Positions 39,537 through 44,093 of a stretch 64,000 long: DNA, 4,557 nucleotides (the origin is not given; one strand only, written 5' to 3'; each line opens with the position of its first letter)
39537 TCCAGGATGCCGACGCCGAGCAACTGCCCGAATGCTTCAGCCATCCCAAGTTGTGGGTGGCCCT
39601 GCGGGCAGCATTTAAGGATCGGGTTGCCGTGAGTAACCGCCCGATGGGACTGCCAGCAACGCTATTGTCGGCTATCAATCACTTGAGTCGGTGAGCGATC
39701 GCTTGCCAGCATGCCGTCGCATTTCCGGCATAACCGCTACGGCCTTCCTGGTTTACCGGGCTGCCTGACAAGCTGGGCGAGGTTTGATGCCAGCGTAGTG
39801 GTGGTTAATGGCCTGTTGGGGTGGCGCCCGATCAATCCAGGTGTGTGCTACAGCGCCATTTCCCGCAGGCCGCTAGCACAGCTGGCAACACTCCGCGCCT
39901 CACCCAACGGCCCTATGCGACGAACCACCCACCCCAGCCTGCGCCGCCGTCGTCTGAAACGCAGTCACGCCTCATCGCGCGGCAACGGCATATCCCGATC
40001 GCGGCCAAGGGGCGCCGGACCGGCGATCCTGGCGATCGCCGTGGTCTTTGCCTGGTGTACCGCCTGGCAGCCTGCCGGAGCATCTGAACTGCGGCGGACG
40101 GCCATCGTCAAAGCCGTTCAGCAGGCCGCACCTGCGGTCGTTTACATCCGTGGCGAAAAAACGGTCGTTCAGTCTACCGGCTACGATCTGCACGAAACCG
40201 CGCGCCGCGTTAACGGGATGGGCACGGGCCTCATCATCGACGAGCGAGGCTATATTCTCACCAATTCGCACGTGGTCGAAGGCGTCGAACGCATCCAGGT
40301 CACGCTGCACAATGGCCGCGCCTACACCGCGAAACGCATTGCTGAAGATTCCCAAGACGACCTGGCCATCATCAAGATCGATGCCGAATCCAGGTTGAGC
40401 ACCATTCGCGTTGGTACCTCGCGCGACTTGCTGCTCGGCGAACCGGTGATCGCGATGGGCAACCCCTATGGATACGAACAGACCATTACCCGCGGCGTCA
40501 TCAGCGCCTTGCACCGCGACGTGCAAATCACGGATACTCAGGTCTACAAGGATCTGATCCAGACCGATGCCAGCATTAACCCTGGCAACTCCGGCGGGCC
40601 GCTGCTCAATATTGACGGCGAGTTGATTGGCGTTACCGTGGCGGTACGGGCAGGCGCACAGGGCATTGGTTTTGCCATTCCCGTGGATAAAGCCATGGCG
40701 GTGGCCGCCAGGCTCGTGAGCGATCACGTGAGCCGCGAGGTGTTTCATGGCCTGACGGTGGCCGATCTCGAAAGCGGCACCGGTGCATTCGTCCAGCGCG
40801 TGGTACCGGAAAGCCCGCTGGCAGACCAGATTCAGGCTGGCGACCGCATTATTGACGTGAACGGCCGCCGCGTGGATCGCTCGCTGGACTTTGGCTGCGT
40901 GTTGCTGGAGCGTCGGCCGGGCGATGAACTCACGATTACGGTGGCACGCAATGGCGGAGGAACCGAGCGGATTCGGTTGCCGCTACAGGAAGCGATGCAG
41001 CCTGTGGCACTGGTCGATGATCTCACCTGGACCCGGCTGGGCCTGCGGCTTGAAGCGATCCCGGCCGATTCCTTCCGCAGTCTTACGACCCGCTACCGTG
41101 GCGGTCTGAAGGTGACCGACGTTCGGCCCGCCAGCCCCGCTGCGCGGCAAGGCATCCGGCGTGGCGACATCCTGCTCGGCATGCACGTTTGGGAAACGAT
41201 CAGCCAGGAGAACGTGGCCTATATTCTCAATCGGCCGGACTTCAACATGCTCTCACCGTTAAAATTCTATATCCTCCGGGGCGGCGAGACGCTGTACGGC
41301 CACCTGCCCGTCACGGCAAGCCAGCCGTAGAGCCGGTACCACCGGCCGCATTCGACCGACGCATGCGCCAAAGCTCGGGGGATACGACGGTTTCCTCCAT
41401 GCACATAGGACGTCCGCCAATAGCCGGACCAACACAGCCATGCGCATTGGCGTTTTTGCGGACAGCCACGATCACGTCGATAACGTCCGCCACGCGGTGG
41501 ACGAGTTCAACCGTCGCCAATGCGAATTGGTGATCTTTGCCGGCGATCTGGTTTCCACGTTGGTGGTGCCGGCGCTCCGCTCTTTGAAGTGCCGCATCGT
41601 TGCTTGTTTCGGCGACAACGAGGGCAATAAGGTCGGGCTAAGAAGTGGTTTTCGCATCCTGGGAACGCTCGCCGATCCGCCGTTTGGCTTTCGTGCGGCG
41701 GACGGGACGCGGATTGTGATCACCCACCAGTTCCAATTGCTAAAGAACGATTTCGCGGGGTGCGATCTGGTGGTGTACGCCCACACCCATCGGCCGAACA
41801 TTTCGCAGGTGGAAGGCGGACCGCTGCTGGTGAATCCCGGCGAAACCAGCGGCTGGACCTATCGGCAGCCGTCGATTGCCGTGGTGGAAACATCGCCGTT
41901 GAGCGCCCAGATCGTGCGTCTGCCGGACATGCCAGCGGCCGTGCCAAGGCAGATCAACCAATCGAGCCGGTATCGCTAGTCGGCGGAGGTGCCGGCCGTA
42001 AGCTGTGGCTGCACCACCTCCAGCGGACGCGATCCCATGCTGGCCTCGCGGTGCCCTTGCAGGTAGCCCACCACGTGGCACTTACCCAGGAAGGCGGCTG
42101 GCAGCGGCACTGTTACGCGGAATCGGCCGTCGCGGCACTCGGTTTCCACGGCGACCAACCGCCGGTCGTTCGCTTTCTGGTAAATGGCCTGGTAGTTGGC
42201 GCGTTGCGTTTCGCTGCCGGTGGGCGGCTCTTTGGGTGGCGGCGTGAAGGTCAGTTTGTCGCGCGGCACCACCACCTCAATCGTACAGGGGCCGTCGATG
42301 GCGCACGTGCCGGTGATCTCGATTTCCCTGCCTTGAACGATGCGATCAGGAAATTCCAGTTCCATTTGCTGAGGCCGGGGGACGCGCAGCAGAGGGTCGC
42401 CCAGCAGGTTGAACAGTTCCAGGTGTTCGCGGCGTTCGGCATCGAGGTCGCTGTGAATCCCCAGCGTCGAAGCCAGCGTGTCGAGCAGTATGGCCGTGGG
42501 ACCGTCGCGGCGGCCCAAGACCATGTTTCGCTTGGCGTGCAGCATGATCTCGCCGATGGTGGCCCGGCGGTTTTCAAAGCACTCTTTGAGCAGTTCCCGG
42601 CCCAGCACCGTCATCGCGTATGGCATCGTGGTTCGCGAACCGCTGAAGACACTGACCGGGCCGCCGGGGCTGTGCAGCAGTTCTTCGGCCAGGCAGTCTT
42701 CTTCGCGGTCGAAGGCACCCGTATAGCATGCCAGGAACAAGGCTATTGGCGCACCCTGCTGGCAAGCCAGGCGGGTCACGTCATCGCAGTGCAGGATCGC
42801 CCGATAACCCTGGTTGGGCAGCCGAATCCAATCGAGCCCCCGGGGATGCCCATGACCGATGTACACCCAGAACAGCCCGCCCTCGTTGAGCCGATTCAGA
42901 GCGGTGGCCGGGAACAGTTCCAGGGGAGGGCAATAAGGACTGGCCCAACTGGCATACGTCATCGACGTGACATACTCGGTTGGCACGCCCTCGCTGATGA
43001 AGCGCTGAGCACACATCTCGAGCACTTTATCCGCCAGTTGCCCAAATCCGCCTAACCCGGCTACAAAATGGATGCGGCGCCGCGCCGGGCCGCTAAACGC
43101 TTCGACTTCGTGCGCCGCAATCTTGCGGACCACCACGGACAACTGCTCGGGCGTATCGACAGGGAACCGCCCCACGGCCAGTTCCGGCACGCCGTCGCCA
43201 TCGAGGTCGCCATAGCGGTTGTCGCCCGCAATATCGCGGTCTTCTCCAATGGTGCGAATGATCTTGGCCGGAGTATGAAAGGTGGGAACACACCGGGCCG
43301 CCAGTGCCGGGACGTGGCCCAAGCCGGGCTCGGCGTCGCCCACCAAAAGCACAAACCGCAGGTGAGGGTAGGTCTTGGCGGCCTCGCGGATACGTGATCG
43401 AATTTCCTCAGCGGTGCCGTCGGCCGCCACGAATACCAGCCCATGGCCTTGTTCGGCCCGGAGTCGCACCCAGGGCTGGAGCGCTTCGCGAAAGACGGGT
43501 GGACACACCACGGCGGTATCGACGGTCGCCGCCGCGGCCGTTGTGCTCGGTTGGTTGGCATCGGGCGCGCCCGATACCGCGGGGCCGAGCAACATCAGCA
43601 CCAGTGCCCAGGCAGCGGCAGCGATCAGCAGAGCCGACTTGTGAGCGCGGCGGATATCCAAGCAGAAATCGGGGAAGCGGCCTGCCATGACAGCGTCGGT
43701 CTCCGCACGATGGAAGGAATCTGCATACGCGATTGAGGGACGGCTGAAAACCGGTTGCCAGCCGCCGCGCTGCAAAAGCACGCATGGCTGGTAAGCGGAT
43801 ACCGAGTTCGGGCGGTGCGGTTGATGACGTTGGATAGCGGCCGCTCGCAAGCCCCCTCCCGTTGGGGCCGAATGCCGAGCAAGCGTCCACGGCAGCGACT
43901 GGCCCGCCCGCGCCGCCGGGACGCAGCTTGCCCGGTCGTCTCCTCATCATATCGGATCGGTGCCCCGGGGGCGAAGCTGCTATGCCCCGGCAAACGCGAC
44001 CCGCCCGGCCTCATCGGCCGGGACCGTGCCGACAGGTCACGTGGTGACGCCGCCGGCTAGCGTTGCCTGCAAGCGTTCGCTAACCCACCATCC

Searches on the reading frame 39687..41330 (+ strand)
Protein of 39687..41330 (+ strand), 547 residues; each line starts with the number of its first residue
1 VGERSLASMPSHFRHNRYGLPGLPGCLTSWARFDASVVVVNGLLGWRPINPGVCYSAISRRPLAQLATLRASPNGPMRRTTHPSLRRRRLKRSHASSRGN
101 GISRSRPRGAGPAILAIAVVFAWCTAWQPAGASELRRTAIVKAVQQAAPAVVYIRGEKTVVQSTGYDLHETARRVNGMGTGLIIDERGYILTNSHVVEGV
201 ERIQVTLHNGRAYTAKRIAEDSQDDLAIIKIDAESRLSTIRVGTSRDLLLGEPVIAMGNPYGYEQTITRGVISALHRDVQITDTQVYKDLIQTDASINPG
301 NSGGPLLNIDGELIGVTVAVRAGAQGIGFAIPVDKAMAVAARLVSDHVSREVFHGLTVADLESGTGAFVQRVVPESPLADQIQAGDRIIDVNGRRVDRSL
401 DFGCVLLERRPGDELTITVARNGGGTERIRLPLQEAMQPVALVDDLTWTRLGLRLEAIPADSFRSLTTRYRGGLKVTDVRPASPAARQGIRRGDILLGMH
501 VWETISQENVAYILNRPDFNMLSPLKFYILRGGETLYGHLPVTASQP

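Call 71: search_protein_families(library=pfam, proteins=[window:39687-41330:+], max_evalue=0.00001)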
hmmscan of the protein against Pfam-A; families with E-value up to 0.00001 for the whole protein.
window:39687-41330:+ (547 aa): 5 families
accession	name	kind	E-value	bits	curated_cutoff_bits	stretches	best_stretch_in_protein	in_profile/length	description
PF13365.12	Trypsin_2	-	1.7e-33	116.8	27.6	1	179-316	1-144/144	Trypsin-like peptidase domain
PF00089.32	Trypsin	-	2.3e-20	73.8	20.6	1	178-337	26-217/220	Trypsin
PF13180.12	PDZ_2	-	9e-17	61.6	27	1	355-423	4-71/80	PDZ domain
PF00595.29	PDZ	-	1.3e-13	51.6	23.2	1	353-419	11-80/81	PDZ domain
PF17820.7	PDZ_6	-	7.3e-12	45.3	27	0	369-421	2-54/54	PDZ domain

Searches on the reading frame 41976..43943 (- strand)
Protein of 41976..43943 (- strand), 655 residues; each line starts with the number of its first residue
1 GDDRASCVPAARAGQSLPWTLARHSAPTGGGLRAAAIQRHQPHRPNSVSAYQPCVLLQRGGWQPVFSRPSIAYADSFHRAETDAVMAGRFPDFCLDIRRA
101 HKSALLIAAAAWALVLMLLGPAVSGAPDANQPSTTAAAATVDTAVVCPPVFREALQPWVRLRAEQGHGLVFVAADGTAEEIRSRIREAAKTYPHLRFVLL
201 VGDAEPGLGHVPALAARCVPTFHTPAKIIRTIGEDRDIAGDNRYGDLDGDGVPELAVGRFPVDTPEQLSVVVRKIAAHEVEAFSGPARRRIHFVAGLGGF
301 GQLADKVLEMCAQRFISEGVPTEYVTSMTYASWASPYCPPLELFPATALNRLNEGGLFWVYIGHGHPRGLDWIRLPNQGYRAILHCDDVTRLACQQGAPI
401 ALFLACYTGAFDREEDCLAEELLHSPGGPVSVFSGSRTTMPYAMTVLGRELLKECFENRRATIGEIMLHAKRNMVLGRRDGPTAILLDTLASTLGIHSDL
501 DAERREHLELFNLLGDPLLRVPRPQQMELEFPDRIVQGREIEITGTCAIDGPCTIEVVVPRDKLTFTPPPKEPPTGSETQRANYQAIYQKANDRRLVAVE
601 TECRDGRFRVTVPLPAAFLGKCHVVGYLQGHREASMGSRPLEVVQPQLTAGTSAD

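Call 71: search_protein_families(library=pfam, proteins=[window:41976-43943:-], max_evalue=0.00001)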
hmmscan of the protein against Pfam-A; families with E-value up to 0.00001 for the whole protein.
window:41976-43943:- (655 aa): 1 family
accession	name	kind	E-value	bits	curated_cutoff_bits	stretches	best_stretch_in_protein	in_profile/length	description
PF01364.23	Peptidase_C25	-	1.3e-59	202.8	23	1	145-521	3-374/374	Peptidase family C25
